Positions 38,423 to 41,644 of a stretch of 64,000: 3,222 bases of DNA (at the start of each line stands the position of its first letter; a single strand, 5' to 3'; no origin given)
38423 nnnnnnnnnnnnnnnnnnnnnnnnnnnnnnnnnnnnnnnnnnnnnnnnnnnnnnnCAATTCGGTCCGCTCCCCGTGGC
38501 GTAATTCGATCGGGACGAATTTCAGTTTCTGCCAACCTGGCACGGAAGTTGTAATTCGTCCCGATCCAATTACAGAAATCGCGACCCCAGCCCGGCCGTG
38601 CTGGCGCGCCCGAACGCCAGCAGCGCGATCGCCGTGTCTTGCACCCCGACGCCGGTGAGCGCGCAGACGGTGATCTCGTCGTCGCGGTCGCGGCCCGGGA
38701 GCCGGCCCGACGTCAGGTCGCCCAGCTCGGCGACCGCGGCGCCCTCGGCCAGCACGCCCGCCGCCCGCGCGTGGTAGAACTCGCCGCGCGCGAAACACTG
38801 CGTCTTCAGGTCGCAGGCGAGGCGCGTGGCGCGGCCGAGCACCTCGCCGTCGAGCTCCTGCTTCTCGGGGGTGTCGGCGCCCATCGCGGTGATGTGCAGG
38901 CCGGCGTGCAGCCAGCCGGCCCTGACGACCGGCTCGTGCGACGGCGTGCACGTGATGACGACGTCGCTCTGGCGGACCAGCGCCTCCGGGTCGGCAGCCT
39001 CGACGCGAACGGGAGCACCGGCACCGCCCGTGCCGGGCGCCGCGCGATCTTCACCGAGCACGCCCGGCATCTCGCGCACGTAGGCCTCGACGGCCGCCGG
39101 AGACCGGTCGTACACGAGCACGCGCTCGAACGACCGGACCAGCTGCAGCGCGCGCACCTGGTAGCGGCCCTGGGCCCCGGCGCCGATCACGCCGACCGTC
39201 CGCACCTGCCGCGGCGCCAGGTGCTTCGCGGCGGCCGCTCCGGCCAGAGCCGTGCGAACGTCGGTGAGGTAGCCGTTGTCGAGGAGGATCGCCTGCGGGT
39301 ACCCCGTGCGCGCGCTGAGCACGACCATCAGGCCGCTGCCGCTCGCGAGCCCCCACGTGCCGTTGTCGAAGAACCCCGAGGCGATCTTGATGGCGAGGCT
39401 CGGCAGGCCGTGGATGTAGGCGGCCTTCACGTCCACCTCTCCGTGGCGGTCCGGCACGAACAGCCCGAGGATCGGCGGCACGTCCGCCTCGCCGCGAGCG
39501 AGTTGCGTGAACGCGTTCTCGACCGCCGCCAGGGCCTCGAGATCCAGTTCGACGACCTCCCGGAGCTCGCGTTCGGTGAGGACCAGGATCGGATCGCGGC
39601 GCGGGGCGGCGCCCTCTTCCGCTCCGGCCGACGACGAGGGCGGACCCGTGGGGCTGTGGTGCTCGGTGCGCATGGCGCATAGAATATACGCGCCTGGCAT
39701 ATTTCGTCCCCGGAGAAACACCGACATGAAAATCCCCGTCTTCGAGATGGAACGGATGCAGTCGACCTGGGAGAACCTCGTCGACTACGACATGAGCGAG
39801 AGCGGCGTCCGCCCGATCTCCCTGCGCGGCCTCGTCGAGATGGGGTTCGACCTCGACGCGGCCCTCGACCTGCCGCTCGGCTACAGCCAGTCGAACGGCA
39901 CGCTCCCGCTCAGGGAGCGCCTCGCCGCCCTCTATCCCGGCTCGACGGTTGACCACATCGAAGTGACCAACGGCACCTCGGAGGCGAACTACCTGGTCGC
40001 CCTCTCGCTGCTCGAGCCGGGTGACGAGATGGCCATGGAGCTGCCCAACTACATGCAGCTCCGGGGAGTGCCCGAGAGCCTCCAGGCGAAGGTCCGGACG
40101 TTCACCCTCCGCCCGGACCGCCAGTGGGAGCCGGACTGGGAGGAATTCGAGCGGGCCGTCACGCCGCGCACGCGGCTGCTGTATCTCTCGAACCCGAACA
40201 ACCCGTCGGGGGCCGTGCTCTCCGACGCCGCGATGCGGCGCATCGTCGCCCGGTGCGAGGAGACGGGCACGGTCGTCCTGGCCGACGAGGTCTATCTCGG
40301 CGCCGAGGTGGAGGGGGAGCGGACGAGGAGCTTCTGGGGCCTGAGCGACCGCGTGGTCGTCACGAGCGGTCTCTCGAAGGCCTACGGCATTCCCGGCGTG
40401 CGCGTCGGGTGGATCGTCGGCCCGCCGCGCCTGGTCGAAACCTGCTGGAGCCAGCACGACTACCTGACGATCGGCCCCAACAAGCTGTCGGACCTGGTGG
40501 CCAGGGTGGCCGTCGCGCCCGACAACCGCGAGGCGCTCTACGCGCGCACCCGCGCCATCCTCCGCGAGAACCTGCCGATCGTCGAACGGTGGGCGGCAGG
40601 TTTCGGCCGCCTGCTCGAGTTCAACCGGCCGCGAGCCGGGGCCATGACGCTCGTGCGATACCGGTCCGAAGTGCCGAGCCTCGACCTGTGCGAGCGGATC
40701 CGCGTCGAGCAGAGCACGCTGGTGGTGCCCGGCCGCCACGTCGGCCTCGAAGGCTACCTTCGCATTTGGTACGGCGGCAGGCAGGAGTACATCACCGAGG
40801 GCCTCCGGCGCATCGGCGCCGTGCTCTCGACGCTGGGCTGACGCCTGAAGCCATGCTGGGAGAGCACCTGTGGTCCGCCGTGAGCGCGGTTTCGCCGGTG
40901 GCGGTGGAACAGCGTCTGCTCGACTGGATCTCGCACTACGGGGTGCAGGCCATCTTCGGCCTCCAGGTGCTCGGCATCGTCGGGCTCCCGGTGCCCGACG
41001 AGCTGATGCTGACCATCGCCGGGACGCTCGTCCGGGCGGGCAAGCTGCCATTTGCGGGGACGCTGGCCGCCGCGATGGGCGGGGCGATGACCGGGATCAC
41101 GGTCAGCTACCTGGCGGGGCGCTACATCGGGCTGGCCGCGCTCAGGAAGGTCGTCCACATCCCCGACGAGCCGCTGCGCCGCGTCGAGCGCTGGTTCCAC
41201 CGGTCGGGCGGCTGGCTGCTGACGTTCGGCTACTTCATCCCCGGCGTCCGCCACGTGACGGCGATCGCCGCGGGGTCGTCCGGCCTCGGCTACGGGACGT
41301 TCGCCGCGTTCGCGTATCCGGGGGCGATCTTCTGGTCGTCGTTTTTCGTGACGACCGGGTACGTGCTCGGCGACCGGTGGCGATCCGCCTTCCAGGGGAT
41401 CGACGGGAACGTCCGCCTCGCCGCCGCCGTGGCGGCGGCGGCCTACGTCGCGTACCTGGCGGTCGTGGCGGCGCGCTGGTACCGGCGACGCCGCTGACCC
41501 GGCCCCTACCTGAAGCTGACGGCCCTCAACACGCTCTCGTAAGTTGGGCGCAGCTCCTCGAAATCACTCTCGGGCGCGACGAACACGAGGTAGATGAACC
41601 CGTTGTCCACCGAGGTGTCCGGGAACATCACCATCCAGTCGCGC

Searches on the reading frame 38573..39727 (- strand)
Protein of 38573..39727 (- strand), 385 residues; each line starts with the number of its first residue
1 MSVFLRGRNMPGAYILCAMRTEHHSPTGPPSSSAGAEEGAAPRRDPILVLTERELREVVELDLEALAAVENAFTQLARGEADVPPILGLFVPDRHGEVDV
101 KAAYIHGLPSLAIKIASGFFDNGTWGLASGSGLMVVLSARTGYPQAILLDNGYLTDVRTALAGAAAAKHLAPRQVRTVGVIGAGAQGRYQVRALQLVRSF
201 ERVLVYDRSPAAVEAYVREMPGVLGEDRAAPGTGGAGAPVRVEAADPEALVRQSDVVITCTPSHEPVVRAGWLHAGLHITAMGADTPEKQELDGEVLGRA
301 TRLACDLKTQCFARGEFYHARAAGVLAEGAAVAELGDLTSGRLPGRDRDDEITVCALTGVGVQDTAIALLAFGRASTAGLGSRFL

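Call 65: search_protein_families(library=pfam, proteins=[window:38573-39727:-], max_evalue=0.0001)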
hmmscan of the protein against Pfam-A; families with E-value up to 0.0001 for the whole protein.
window:38573-39727:- (385 aa): 2 families
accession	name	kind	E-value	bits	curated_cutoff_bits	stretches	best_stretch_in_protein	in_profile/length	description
PF02423.21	OCD_Mu_crystall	-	4.6e-57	193.8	24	1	49-375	5-310/314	Ornithine cyclodeaminase/mu-crystallin family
PF01488.26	Shikimate_DH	-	8.5e-06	26.3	24.3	0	168-223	5-59/138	Shikimate / quinate 5-dehydrogenase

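Call 84: search_protein_families(library=ncbifam, proteins=[window:38573-39727:-], max_evalue=0.00001)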
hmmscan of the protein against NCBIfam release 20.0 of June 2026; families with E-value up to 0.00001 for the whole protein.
window:38573-39727:- (385 aa): 13 families
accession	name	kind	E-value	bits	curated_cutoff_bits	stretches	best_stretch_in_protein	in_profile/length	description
NF006141.0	PRK08291.1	equivalog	1.1e-122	409.2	408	1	46-384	3-328/330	cyclodeaminase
TIGR02992.1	ectoine_eutC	equivalog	1.5e-106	356.2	471.65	1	47-383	1-324/326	ectoine utilization protein EutC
NF005296.0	PRK06823.1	equivalog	7.7e-79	264.9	438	1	54-373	8-311/315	ornithine cyclodeaminase family protein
TIGR02371.1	ala_DH_arch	equivalog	2e-62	211.2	409.15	1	47-383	2-321/325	alanine dehydrogenase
NF045643.1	ImmsucRedBhcD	equivalog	1.6e-51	175.6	500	1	48-381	2-316/321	iminosuccinate reductase BhcD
NF006379.0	PRK08618.1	equivalog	3.1e-49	168.1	417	1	48-383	2-323/326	ornithine cyclodeaminase family protein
NF004793.0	PRK06141.1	equivalog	6.8e-37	127.1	322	1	111-374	62-310/314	bifunctional Delta(1)-pyrroline-2-carboxylate/Delta(1)-piperideine-2-carboxylate reductase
NF005762.1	PRK07589.1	equivalog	7.1e-28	97.5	350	1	112-367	66-301/334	ornithine cyclodeaminase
TIGR03944.1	dehyd_SbnB_fam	equivalog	1.4e-27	96.6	326.9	1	48-382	2-322/327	2,3-diaminopropionate biosynthesis protein SbnB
NF005603.0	PRK07340.1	equivalog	7.5e-21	74.7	266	1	68-306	24-241/307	delta(1)-pyrroline-2-carboxylate reductase family protein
NF004848.0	PRK06199.1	subfamily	1.9e-16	60.2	362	1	122-382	103-368/379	tyramine oxidase subunit B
NF045512.1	PyrPipCarbRedLhpI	equivalog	7.9e-13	48.2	400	1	114-298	63-229/298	bifunctional Delta(1)-pyrroline-2-carboxylate/Delta(1)-piperideine-2-carboxylate reductase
NF005011.0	PRK06407.1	subfamily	6.9e-09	35.3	337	1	133-303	77-233/302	ornithine cyclodeaminase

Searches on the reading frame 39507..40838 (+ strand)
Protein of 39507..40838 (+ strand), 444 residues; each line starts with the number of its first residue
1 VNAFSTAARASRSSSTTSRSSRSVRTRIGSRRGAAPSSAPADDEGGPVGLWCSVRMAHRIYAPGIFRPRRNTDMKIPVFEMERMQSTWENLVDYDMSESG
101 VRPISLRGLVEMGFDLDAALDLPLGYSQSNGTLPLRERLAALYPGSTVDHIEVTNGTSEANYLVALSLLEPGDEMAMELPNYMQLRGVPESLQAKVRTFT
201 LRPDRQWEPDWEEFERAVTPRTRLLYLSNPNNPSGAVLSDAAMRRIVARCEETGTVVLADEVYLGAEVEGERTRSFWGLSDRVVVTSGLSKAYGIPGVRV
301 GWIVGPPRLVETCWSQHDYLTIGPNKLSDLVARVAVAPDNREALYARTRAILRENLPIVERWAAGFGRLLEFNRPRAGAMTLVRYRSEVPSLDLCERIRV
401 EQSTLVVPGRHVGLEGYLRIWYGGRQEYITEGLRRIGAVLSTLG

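Call 65: search_protein_families(library=pfam, proteins=[window:39507-40838:+], max_evalue=0.0001)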
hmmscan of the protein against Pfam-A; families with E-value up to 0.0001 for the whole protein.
window:39507-40838:+ (444 aa): 2 families
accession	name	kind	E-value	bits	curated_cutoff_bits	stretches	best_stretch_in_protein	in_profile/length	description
PF00155.27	Aminotran_1_2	-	5.9e-36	124.8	19.7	1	125-436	37-361/361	Aminotransferase class I and II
PF00266.25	Aminotran_5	-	3.5e-08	33.3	21.5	1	136-261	49-176/371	Aminotransferase class-V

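Call 84: search_protein_families(library=ncbifam, proteins=[window:39507-40838:+], max_evalue=0.00001)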
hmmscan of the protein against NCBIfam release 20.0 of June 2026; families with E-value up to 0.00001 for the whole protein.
window:39507-40838:+ (444 aa): 65 families (the best 25 are shown)
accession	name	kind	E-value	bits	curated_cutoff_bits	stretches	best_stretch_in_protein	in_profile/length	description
NF005593.0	PRK07324.1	equivalog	8.5e-78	262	476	1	74-442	1-370/373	aminotransferase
TIGR03947.1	viomycin_VioD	equivalog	5.9e-63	212.9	390.9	1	92-440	12-359/359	capreomycidine synthase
NF041364.1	GntC_guanitoxin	equivalog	5.4e-62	209.8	415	1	96-437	3-354/356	guanitoxin biosynthesis PLP-dependent (S)-gamma-hydroxy-L-arginine cyclodehydratase GntC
NF004770.0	PRK06108.1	subfamily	1.9e-38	132.3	422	1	126-441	69-393/396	pyridoxal phosphate-dependent aminotransferase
TIGR01265.1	tyr_nico_aTase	subfamily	2.3e-32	112.5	292.45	1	125-437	68-396/403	tyrosine/nicotianamine family aminotransferase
NF041091.1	asp_aminotase_Arch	equivalog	2e-31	109.2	550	1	126-438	60-373/376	aspartate aminotransferase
NF005744.0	PRK07568.1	subfamily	1.1e-30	106.7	389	1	124-305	60-249/398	pyridoxal phosphate-dependent aminotransferase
NF005732.0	PRK07550.1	equivalog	7.2e-29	101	366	1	125-434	65-382/389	aminotransferase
NF005855.0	PRK07777.1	equivalog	1.9e-27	96.6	553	1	151-353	92-296/391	pyridoxal phosphate-dependent aminotransferase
NF005601.0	PRK07337.1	equivalog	7.1e-27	94.5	496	1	125-439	67-391/394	pyridoxal phosphate-dependent aminotransferase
NF052290.2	MocR_like_YczR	exception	1.2e-26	93.5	487.4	1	125-438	137-456/458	MocR-like transcription factor YczR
NF006514.0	PRK08960.1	equivalog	1.3e-25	90.1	554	1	126-441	65-386/388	pyridoxal phosphate-dependent aminotransferase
NF006569.0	PRK09082.1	subfamily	2e-25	89.7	420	1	126-354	63-304/386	methionine aminotransferase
TIGR01264.1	tyr_amTase_E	equivalog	2.2e-25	89.3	474.25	1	125-437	68-396/403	tyrosine transaminase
NF004621.0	PRK05957.1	equivalog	2.3e-25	89.2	498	1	149-440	90-383/389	pyridoxal phosphate-dependent aminotransferase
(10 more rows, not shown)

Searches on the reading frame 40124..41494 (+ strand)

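Call 65: search_protein_families(library=pfam, proteins=[window:40124-41494:+], max_evalue=0.0001)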
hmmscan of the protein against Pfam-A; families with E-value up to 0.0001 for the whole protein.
window:40124-41494:+ (457 aa): 1 family
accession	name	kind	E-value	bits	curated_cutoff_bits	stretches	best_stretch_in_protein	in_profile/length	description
PF09335.16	VTT_dom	-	6.2e-14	53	33.9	1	290-413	1-122/123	VTT domain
